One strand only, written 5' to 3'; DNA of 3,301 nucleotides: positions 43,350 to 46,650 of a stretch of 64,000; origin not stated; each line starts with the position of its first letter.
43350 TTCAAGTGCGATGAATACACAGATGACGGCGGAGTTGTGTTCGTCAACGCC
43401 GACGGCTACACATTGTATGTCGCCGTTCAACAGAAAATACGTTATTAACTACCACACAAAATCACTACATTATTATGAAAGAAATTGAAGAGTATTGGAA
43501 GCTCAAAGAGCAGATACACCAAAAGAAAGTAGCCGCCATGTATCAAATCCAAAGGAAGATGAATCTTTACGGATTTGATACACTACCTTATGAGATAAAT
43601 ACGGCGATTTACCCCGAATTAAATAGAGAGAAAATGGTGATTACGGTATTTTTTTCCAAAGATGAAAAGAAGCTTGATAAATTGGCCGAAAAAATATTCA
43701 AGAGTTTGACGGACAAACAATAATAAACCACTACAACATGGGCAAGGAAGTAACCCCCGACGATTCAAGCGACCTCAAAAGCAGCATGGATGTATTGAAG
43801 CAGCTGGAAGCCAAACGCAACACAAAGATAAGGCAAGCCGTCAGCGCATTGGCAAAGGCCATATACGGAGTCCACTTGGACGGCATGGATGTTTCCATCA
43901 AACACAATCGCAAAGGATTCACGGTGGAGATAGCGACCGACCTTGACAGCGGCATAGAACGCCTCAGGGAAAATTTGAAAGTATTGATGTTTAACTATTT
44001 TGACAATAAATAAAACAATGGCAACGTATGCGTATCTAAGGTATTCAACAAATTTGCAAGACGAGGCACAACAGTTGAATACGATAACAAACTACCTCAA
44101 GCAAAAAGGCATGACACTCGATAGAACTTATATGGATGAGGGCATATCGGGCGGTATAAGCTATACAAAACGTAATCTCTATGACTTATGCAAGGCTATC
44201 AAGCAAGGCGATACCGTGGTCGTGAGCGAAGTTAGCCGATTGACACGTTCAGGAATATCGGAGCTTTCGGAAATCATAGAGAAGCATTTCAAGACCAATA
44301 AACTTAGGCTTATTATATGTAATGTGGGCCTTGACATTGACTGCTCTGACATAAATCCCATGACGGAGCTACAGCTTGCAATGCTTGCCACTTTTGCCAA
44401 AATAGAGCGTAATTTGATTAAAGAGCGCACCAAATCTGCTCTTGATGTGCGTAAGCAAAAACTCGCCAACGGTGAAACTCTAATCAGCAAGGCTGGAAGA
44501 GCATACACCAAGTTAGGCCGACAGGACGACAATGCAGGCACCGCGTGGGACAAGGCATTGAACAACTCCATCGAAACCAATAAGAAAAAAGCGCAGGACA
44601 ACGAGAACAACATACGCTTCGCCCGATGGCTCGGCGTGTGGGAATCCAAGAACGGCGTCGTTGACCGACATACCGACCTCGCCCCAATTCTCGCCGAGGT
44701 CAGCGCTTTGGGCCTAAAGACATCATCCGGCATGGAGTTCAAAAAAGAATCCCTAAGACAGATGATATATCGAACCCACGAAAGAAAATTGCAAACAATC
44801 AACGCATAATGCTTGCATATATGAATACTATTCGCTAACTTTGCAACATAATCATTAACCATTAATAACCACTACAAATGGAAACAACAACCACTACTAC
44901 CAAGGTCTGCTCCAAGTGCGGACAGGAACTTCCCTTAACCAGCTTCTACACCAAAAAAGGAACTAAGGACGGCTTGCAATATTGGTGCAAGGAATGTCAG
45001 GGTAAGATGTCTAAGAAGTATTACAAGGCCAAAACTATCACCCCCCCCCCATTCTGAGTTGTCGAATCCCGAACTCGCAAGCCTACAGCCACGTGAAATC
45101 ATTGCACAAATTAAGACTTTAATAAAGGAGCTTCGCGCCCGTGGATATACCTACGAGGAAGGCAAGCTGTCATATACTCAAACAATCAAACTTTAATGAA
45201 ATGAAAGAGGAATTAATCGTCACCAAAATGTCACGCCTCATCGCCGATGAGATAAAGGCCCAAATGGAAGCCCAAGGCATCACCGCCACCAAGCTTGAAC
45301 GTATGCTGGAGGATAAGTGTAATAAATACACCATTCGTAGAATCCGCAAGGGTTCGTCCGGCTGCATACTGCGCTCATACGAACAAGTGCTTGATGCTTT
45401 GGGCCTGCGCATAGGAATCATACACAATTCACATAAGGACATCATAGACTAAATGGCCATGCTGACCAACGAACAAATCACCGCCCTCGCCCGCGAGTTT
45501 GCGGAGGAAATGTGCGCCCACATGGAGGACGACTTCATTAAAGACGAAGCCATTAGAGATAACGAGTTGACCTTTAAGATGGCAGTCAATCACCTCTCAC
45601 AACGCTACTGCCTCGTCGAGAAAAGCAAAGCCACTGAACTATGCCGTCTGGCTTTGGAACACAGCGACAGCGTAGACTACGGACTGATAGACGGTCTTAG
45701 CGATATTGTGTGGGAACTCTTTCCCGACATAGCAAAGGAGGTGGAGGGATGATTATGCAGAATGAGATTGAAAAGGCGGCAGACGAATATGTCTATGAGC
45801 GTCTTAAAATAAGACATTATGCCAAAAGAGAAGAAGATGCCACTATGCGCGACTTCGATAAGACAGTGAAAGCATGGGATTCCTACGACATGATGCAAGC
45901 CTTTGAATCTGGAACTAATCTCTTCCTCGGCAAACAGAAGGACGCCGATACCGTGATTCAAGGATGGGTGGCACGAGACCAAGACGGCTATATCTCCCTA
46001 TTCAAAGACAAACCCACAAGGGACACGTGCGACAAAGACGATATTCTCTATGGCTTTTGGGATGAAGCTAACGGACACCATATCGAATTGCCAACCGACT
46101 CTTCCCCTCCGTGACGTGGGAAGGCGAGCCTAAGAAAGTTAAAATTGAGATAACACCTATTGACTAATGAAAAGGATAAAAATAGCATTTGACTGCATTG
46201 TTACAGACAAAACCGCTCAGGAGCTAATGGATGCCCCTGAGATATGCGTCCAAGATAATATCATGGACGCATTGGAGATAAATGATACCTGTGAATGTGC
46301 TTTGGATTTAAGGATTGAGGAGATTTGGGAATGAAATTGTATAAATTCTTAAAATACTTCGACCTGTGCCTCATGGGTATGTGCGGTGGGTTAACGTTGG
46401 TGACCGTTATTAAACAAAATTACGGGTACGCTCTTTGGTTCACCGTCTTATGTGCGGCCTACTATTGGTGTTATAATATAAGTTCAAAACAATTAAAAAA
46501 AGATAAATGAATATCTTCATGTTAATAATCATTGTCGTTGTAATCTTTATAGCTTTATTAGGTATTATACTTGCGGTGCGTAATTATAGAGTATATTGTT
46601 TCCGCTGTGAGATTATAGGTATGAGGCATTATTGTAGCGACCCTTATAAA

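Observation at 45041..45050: C10 tract places a zinc-ribbon gene one nucleotide out of frame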

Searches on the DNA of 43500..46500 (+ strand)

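Call 4: search_dna_similar(query=window:43500-46500:+, collection=phages, mode=near, max_rows=30)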
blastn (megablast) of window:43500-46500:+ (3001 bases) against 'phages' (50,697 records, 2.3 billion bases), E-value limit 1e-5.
No match.

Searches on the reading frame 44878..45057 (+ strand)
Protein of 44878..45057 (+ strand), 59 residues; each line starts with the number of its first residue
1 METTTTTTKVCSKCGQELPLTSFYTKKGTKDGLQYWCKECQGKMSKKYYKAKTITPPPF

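Call 13: find_encoding_contigs(protein=window:44878-45057:+, flank=3000, max_places=10)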
Protein window:44878-45057:+ (59 aa): 2 contigs read that carry it; 1 place shown.
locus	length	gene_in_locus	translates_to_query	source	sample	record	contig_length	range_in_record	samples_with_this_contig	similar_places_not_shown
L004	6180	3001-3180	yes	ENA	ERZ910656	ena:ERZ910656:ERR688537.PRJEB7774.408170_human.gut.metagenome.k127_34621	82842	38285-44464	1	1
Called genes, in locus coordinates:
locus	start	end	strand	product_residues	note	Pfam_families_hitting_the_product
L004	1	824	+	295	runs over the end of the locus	-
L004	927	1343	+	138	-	-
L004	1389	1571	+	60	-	-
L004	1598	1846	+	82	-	-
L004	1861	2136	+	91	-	-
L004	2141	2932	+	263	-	PF00239:Resolvase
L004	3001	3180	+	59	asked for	-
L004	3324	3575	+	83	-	-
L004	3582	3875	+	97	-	-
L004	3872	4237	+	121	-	-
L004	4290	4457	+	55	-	-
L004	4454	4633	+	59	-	-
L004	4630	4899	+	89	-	-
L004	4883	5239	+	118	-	PF14359:DUF4406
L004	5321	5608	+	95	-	PF22253:DUF6948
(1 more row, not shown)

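Call 55: list_cluster_members(proteins=[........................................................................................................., window:44878-45054:+, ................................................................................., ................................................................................, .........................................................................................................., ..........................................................])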
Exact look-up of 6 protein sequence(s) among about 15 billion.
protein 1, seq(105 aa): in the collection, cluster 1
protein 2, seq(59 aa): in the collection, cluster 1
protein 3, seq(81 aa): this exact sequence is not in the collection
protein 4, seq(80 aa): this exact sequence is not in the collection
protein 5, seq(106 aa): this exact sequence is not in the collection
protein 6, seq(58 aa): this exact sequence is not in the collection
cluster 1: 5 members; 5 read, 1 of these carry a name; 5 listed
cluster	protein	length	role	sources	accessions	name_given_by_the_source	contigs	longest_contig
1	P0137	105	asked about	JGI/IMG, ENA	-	hypothetical protein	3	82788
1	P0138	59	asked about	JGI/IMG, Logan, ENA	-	-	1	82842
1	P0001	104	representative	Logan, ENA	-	-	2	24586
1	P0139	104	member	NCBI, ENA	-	-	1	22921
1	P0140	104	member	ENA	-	-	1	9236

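Call 85: search_protein_families(library=ncbifam, proteins=[P0137], max_evalue=0.01)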
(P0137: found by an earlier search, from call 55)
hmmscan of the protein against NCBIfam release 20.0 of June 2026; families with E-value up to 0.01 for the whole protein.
P0137 (105 aa): 0 families

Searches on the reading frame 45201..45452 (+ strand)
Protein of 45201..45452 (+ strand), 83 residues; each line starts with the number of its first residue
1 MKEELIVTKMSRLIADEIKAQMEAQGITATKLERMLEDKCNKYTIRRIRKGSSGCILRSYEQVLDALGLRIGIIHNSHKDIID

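Call 8: search_protein_families(library=pfam, proteins=[window:45201-45452:+], max_evalue=1)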
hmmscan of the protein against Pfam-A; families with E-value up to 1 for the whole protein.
window:45201-45452:+ (83 aa): 1 family
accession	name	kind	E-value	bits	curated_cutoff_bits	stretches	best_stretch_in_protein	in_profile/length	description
PF11867.13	T1RH-like_C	-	0.00046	20.1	26.8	1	3-49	166-212/329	Type I restriction enzyme HindI endonuclease subunit-like, C-terminal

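Call 9: search_protein_families(library=phrogs, proteins=[window:45201-45452:+], max_evalue=0.1)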
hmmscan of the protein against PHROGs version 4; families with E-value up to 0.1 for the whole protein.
window:45201-45452:+ (83 aa): 2 families
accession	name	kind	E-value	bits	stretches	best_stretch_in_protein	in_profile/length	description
phrog_8522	-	DNA, RNA and nucleotide metabolism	9.2e-06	27.1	1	12-75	6-67/71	HTH DNA binding protein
phrog_3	-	transcription regulation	0.095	13.4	1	7-68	82-138/430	transcriptional repressor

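Call 53: find_encoding_contigs(protein=window:45201-45452:+, flank=420, max_places=10)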
Protein window:45201-45452:+ (83 aa): 5 contigs read that carry it; 2 places shown.
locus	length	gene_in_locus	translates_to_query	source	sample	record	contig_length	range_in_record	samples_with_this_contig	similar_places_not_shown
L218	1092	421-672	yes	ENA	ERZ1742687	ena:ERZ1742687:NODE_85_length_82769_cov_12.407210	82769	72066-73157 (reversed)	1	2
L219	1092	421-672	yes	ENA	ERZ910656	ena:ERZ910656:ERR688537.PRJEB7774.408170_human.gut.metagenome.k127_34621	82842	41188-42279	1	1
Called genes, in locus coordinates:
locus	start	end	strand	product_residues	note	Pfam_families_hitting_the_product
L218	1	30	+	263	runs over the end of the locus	PF00239:Resolvase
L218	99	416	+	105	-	-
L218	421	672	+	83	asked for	-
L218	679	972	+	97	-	-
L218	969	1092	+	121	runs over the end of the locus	-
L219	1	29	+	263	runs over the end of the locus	PF00239:Resolvase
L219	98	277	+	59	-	-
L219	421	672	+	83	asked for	-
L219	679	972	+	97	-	-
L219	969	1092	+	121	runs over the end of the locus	-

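Call 85: search_protein_families(library=ncbifam, proteins=[window:45201-45452:+], max_evalue=0.01)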
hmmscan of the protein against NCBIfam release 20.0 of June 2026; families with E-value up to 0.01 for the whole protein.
window:45201-45452:+ (83 aa): 0 families
